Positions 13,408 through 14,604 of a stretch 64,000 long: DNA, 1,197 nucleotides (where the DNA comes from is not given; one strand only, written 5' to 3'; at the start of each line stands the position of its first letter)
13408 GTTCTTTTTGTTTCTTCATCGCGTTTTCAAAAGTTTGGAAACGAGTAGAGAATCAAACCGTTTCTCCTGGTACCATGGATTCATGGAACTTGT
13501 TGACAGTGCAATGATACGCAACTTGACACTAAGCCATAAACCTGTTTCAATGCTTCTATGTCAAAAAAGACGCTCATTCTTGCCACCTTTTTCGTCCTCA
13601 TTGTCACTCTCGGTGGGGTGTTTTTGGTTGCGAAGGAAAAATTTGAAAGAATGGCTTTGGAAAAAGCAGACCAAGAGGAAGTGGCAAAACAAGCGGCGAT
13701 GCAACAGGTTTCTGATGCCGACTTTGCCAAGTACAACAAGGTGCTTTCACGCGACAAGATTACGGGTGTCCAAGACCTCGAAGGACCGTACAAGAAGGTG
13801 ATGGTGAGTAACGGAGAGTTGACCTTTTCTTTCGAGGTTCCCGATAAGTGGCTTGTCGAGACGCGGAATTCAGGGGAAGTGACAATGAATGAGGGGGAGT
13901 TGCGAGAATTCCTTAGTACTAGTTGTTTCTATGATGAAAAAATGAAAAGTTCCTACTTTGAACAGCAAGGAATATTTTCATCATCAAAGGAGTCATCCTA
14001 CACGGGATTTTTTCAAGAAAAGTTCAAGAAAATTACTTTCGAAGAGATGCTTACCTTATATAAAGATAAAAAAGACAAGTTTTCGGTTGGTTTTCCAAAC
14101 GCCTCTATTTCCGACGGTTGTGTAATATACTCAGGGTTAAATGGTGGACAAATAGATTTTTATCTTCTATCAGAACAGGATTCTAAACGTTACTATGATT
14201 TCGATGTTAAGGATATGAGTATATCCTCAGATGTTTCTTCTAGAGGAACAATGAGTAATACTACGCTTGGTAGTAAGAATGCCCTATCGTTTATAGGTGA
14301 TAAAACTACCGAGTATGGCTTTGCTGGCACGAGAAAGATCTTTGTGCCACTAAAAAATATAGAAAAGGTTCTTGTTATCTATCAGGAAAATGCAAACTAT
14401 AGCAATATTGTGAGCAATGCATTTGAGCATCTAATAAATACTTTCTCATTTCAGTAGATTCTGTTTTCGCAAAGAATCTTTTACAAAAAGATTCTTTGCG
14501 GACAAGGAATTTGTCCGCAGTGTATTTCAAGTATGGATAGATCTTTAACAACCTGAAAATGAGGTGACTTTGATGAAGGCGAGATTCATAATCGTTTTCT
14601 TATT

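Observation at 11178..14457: Two diverged paralogs sharing a ~200-bp near-identical tract (gene conversion or recent recombination)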

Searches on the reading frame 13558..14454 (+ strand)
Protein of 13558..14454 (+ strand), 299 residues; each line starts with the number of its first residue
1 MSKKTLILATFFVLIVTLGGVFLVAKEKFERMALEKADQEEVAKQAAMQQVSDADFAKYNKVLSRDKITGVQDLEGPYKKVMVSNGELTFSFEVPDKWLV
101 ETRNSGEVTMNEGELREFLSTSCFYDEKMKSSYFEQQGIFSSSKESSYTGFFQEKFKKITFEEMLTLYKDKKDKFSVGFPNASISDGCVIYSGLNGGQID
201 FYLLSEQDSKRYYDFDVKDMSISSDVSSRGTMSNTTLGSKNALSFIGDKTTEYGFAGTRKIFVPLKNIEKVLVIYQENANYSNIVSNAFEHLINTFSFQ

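Call 6: search_protein_families(library=pfam, proteins=[window:13558-14454:+], max_evalue=1)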
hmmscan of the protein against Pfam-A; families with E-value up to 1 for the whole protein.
window:13558-14454:+ (299 aa): 1 family
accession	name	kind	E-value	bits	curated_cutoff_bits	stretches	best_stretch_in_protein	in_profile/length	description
PF03929.21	PepSY_TM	-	0.25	11.5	28.8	1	7-60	9-55/295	PepSY-associated TM region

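Call 7: search_protein_families(library=ncbifam, proteins=[window:13558-14454:+], max_evalue=1)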
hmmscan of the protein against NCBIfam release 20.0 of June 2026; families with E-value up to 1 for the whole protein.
window:13558-14454:+ (299 aa): 1 family
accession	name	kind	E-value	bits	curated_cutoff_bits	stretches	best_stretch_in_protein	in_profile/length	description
NF052435.1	BamI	equivalog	0.18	11.6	180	1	1-53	1-54/226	biofilm-associated metzincin protease inhibitor BamI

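Call 62: find_homologous_proteins(query=window:13558-14454:+, max_evalue=0.00001)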
Query window:13558-14454:+ (299 aa): 28 proteins with E <= 0.00001 among 769 candidates.
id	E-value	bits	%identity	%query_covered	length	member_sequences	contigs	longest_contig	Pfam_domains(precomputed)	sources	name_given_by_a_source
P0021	3.9e-175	599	100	93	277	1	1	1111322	-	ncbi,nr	ncbi:MAG: hypothetical protein IPJ67_01270 [Candidatus Moraniibacteriota bacterium]|nr:MAG: hypothet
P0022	1.0e-148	512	85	92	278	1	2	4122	-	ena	-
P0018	2.0e-118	413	64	100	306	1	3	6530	-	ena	-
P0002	2.0e-74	269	52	100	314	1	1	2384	-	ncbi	ncbi:MAG: hypothetical protein WAU31_04775 [Candidatus Moraniibacteriota bacterium]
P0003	5.0e-58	215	45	100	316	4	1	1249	-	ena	-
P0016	7.1e-57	211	43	100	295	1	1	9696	-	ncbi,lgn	ncbi:MAG: hypothetical protein WBC29_01390 [Candidatus Moraniibacteriota bacterium]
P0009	5.8e-47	179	40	100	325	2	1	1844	-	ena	-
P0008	1.7e-44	171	38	100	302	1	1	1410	-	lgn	-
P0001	3.4e-44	170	44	84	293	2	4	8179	-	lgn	-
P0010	8.4e-42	162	39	94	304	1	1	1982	-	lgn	-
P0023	7.5e-41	159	45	66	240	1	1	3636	-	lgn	-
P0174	4.7e-40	156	39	96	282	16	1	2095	-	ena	-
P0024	2.9e-39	153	44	72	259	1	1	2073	-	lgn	-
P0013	1.0e-38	152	37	98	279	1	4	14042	-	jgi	jgi:hypothetical protein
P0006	9.7e-38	148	36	99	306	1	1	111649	-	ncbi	-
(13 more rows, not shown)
